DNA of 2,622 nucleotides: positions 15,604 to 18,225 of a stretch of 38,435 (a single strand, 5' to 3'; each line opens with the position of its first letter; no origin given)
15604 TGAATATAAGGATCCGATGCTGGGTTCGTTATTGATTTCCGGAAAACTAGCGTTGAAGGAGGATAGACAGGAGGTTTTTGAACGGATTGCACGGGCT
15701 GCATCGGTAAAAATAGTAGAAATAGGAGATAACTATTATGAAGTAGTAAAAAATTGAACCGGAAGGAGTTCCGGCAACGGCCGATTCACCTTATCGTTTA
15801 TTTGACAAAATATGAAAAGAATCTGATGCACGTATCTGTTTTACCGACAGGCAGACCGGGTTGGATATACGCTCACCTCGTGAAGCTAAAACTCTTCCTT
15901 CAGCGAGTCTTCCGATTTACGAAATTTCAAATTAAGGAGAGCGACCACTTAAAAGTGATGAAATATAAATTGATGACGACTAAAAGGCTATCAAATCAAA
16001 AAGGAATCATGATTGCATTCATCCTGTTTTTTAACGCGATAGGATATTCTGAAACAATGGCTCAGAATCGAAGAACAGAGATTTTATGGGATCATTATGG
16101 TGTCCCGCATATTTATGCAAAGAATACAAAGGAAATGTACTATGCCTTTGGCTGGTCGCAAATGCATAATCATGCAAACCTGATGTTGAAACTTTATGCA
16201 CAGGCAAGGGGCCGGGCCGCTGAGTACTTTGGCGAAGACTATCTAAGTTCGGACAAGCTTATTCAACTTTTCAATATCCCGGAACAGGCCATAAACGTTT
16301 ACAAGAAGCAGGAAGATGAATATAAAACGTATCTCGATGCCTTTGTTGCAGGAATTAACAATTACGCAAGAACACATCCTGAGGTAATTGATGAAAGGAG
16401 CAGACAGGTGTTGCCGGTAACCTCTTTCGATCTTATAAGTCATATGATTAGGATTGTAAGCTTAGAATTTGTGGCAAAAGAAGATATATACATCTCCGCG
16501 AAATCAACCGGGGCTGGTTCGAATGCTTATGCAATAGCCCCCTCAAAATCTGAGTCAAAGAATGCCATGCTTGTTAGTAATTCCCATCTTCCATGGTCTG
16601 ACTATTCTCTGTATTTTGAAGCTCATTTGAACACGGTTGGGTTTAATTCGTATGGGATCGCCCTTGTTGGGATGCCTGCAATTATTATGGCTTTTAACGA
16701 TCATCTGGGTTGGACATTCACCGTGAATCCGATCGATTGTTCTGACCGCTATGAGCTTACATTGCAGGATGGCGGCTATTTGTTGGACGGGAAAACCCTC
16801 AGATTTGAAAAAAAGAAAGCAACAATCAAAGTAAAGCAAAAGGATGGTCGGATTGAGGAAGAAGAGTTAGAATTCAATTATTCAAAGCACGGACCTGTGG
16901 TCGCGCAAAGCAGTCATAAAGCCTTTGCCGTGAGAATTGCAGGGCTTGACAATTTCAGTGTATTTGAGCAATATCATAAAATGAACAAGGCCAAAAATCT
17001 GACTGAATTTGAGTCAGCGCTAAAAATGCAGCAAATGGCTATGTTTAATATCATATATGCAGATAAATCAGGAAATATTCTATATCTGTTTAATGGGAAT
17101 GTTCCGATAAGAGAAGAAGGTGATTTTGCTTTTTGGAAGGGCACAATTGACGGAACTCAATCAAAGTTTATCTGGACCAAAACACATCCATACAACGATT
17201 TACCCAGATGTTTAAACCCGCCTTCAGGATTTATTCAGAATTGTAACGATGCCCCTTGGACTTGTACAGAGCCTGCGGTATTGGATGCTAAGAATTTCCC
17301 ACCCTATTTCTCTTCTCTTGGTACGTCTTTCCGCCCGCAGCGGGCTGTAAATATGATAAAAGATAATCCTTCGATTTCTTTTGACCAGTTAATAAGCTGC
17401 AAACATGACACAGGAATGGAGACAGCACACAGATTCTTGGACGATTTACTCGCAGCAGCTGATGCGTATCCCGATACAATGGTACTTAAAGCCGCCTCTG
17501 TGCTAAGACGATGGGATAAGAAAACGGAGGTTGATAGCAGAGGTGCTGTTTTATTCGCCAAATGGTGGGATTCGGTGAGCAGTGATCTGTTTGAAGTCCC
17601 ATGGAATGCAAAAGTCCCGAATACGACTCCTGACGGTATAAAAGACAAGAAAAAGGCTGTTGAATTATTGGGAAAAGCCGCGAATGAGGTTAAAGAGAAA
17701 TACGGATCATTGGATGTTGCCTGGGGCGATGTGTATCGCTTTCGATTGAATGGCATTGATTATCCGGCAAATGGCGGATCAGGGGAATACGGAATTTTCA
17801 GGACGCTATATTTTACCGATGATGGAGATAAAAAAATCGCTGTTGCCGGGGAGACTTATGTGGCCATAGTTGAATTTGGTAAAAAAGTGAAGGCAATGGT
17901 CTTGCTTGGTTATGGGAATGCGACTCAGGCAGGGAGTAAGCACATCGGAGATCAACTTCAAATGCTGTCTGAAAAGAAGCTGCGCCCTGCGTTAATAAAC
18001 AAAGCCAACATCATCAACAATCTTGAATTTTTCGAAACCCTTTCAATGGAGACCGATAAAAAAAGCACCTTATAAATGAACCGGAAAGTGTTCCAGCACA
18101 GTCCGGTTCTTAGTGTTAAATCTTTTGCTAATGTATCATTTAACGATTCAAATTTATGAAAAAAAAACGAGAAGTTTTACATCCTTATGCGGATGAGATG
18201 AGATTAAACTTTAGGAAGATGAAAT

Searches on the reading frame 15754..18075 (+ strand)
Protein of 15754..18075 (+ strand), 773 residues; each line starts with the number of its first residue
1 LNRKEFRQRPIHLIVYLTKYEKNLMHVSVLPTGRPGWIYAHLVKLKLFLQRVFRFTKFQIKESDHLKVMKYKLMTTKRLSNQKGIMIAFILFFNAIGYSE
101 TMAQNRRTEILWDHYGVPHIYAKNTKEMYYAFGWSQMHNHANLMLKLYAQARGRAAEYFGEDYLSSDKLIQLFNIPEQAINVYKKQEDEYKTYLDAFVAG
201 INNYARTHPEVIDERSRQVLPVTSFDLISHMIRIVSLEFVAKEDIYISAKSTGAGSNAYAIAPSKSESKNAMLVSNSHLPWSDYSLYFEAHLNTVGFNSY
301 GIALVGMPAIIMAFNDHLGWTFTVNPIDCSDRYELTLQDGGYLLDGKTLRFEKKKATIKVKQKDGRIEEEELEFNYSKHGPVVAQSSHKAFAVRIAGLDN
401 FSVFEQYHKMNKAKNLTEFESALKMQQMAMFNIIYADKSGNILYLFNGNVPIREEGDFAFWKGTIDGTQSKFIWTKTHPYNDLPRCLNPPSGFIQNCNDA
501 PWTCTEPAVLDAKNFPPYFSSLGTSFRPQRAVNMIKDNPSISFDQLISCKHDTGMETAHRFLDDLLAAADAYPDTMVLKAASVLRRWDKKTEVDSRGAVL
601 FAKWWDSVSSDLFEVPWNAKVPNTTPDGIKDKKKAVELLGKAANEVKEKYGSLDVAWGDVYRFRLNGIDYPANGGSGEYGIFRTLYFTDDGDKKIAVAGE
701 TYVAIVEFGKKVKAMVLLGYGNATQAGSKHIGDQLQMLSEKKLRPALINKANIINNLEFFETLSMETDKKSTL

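Call 4: search_protein_families(library=pfam, proteins=[window:15754-18075:+])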
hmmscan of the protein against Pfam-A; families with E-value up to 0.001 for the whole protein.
window:15754-18075:+ (773 aa): 1 family
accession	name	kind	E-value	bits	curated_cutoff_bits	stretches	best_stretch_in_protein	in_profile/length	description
PF01804.23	Penicil_amidase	-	1e-128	431.7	21.3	1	108-753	2-673/675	Penicillin amidase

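Call 22: search_protein_families(library=ncbifam, proteins=[window:15754-18075:+], max_evalue=0.001)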
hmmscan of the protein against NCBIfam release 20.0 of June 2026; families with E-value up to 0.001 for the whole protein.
window:15754-18075:+ (773 aa): 1 family
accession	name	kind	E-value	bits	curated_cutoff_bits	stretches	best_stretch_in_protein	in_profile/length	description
NF051460.1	bi_acylase_PvdQ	equivalog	1.8e-71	241.1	950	2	253-753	210-750/763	bifunctional acylase PvdQ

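Call 41: search_solved_structures(query=window:15958-18075:+, max_evalue=0.001)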
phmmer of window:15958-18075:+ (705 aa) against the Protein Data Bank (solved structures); distinct sequences matched with E-value up to 0.001: 77 (the best 60 are shown).
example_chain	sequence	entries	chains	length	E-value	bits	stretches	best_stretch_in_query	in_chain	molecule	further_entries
4e57_A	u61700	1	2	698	1.5e-165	555.8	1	37-684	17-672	Cephalosporin acylase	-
4e56_A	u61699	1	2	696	3.7e-165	554.5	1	37-684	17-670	Cephalosporin acylase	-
4e55_A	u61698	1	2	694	4.1e-164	551.1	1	37-684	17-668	Cephalosporin acylase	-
3s8r_A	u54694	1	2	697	1e-163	549.8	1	37-684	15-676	Glutaryl-7-aminocephalosporanic-acid acylase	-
1keh_A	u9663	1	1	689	3.9e-163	547.8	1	37-683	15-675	precursor of cephalosporin acylase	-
3jtq_B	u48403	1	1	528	5.7e-125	421.7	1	188-684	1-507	Glutaryl 7-aminocephalosporanic acid acylase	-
1ghd_B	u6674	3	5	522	7.5e-125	421.3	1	188-683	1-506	GLUTARYL-7-AMINOCEPHALOSPORANIC ACID ACYLASE | CEPHALOSPORIN ACYLASE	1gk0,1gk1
2ae4_B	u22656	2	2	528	7.8e-125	421.2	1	188-684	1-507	Glutaryl 7-Aminocephalosporanic Acid Acylase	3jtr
2ae5_B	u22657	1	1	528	1.8e-124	420.1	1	189-684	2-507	Glutaryl 7-Aminocephalosporanic Acid Acylase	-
1or0_B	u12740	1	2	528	2e-124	419.9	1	188-684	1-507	glutaryl acylase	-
2ae3_B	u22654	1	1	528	2e-124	419.9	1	188-684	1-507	Glutaryl 7-Aminocephalosporanic Acid Acylase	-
1fm2_B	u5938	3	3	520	1.5e-123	417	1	188-683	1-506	GLUTARYL 7-AMINOCEPHALOSPORANIC ACID ACYLASE | cephalosporin acylase beta chain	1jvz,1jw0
2adv_C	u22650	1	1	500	7.1e-115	388.3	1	215-684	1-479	Glutaryl 7- Aminocephalosporanic Acid Acylase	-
5ubl_A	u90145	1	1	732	3e-54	188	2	188-674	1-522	Acyl-homoserine lactone acylase PvdQ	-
5ubk_A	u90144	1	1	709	2.6e-53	184.9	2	189-674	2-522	Acyl-homoserine lactone acylase PvdQ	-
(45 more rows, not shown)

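Call 42: search_solved_structures(query=window:15958-18075:+, max_evalue=1e-150, show_alignments=5)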
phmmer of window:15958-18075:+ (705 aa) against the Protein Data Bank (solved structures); distinct sequences matched with E-value up to 1e-150: 5.
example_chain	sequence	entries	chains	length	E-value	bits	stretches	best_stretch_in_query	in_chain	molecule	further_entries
4e57_A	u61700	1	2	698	1.5e-165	555.8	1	37-684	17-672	Cephalosporin acylase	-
4e56_A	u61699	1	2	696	3.7e-165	554.5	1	37-684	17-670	Cephalosporin acylase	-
4e55_A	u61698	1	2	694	4.1e-164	551.1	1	37-684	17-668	Cephalosporin acylase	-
3s8r_A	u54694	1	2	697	1e-163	549.8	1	37-684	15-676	Glutaryl-7-aminocephalosporanic-acid acylase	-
1keh_A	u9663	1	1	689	3.9e-163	547.8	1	37-683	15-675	precursor of cephalosporin acylase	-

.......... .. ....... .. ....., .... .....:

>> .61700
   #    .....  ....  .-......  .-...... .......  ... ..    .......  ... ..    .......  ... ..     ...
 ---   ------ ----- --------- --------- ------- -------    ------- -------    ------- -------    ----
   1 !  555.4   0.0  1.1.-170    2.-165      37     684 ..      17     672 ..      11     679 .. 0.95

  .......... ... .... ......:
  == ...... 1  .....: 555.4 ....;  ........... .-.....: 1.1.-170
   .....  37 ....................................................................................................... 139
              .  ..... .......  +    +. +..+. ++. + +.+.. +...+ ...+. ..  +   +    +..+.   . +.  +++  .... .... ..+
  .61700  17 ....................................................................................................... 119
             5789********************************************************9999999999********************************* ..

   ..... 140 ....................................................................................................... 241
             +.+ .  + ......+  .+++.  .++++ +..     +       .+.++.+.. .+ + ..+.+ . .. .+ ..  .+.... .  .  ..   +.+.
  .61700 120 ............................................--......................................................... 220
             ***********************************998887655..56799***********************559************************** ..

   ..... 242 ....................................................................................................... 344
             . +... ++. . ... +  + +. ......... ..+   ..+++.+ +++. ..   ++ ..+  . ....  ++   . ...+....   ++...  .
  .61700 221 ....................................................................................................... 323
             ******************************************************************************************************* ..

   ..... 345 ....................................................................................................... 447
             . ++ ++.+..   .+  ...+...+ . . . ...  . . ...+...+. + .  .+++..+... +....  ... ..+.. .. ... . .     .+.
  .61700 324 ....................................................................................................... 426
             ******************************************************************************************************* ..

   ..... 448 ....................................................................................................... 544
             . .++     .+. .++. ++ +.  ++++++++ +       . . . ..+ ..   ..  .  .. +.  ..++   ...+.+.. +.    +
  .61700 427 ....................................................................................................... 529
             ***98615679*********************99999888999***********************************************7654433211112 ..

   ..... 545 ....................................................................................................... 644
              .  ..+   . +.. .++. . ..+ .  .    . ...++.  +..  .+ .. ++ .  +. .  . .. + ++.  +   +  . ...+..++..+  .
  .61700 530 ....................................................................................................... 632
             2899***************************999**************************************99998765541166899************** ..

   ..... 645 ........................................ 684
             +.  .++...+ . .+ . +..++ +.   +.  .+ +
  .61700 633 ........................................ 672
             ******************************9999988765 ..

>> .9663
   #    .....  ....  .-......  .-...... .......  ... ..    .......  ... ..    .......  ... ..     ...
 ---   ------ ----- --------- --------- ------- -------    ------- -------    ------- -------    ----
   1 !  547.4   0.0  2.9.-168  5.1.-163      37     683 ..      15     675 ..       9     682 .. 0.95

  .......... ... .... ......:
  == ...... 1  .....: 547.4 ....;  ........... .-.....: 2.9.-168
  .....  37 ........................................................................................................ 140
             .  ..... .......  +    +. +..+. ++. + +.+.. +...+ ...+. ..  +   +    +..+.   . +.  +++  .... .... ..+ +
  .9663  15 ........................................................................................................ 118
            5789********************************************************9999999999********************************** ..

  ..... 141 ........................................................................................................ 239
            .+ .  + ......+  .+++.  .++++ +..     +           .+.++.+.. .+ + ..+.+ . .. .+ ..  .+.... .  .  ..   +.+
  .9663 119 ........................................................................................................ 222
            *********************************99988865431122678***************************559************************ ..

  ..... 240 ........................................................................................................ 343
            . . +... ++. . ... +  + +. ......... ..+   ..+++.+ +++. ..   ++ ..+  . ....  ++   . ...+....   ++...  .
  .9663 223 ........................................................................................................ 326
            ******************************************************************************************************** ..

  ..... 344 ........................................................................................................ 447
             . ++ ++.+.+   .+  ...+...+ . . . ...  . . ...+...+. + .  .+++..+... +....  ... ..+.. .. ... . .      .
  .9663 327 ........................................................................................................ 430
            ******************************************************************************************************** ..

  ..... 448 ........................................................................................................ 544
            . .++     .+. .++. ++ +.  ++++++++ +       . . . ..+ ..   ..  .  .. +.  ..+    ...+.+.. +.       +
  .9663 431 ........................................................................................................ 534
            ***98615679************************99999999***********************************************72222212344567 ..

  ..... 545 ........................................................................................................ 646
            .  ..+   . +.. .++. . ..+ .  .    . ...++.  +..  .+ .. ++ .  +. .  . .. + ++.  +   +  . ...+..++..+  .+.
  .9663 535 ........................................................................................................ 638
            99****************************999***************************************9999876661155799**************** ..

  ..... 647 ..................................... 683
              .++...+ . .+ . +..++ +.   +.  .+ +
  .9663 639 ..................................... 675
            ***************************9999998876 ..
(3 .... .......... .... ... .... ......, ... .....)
